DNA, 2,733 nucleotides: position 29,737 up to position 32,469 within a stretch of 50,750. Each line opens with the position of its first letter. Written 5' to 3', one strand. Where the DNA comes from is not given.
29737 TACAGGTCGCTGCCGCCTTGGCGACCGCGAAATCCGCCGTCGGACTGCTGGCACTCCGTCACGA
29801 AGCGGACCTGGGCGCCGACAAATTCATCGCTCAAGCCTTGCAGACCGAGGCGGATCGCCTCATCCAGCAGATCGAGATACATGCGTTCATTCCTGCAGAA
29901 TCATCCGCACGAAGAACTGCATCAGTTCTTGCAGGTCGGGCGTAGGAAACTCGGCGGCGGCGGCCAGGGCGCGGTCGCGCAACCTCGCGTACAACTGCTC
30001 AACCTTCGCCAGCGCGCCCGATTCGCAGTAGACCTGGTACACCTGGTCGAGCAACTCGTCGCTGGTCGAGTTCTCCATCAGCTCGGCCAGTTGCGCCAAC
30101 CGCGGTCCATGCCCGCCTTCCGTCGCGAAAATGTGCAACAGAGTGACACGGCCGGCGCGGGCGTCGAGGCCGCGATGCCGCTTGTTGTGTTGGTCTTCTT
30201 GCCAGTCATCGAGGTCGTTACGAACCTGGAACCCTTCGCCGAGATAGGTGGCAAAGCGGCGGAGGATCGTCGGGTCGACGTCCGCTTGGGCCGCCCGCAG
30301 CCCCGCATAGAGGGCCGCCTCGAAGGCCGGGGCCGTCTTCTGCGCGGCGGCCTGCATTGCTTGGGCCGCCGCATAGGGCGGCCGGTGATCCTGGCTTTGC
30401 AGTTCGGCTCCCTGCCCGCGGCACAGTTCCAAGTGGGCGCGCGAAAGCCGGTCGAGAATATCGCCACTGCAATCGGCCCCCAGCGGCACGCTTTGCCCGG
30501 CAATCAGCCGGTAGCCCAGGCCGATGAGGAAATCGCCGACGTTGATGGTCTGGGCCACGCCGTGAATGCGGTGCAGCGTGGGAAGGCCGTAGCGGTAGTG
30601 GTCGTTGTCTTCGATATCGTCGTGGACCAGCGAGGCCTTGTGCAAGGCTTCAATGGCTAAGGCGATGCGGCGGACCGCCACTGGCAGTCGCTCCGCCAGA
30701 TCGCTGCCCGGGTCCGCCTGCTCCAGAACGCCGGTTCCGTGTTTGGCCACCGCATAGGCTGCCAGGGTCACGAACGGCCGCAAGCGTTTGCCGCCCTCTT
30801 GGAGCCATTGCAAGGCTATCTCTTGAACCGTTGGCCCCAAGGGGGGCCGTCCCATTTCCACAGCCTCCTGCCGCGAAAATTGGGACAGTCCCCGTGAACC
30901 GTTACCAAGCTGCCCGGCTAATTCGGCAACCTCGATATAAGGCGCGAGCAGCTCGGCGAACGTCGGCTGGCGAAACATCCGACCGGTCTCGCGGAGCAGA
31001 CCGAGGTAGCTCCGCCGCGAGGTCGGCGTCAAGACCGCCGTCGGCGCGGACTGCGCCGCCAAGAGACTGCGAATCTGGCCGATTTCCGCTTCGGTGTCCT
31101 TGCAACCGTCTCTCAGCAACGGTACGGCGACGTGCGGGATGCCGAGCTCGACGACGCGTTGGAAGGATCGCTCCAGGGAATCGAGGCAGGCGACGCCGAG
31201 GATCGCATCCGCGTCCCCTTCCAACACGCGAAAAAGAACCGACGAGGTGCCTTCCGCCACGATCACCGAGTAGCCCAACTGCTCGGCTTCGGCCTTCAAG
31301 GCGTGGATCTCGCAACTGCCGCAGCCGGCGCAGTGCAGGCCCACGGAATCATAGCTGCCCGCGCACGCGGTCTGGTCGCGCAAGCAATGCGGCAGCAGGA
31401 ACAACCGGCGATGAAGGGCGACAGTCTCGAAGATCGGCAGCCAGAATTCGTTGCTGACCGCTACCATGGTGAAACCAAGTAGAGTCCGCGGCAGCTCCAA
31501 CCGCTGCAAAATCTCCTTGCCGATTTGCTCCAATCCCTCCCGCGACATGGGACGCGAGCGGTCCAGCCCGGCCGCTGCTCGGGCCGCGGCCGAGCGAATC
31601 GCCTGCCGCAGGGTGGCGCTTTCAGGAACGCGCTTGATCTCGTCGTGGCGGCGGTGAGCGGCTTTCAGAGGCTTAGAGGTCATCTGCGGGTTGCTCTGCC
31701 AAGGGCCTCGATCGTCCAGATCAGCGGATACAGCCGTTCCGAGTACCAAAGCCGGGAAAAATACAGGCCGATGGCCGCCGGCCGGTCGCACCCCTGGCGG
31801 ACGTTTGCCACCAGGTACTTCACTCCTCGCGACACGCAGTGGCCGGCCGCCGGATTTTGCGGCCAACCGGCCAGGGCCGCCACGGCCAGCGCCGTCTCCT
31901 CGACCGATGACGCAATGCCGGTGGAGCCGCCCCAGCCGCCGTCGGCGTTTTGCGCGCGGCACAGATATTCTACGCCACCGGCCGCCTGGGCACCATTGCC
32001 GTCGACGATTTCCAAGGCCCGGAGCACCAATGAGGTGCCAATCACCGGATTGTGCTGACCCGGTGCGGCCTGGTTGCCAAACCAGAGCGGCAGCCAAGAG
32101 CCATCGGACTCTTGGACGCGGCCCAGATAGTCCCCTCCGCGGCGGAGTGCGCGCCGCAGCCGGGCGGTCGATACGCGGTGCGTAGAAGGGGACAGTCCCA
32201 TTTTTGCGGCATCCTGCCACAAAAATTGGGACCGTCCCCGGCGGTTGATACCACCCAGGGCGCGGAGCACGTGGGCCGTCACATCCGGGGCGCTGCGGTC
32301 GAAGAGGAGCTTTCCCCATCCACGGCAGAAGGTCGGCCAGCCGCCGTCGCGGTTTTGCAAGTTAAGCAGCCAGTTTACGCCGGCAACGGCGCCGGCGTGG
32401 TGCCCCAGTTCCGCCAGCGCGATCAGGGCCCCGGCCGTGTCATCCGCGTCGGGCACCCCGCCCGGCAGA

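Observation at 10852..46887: Dispersed palindromic element family built from paired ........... boxes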

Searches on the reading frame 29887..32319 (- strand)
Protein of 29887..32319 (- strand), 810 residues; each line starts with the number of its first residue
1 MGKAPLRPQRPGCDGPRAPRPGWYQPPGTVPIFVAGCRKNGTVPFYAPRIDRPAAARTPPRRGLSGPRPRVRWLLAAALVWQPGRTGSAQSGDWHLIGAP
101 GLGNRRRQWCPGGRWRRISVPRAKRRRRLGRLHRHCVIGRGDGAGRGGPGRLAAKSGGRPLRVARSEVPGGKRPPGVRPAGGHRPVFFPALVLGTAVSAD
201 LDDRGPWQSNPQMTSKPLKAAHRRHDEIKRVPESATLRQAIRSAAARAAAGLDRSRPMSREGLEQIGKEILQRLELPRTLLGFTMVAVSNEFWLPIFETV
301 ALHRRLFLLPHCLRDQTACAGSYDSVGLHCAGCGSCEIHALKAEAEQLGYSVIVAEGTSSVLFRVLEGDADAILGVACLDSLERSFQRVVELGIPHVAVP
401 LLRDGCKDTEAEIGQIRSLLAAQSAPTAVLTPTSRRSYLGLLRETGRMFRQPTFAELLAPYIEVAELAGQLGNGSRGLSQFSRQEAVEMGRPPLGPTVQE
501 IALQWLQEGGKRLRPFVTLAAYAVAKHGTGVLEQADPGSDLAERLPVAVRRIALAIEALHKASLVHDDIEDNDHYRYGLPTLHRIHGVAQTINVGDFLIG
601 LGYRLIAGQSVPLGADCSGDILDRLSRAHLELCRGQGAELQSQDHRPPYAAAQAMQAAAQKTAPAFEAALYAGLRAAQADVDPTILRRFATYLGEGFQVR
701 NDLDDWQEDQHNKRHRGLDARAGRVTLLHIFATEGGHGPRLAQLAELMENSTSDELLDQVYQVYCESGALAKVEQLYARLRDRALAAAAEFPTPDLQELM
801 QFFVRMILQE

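Call 10: search_protein_families(library=pfam, proteins=[window:29887-32319:-])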
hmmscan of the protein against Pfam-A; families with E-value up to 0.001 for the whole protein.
window:29887-32319:- (810 aa): 2 families
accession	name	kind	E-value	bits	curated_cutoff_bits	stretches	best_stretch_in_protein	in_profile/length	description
PF00348.22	polyprenyl_synt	-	1e-40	140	27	1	498-762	4-249/251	Polyprenyl synthetase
PF01976.22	DUF116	-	1.6e-30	106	25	1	270-418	6-153/155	Protein of unknown function DUF116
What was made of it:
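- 30831..30893 (+): Short-form copy (core 30842-30893), in frame inside the linker of a DUF116-polyprenyl synthetase fusion gene on the minus strand. It encodes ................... Pfam domains lie on both sides within one ORF (call 10).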
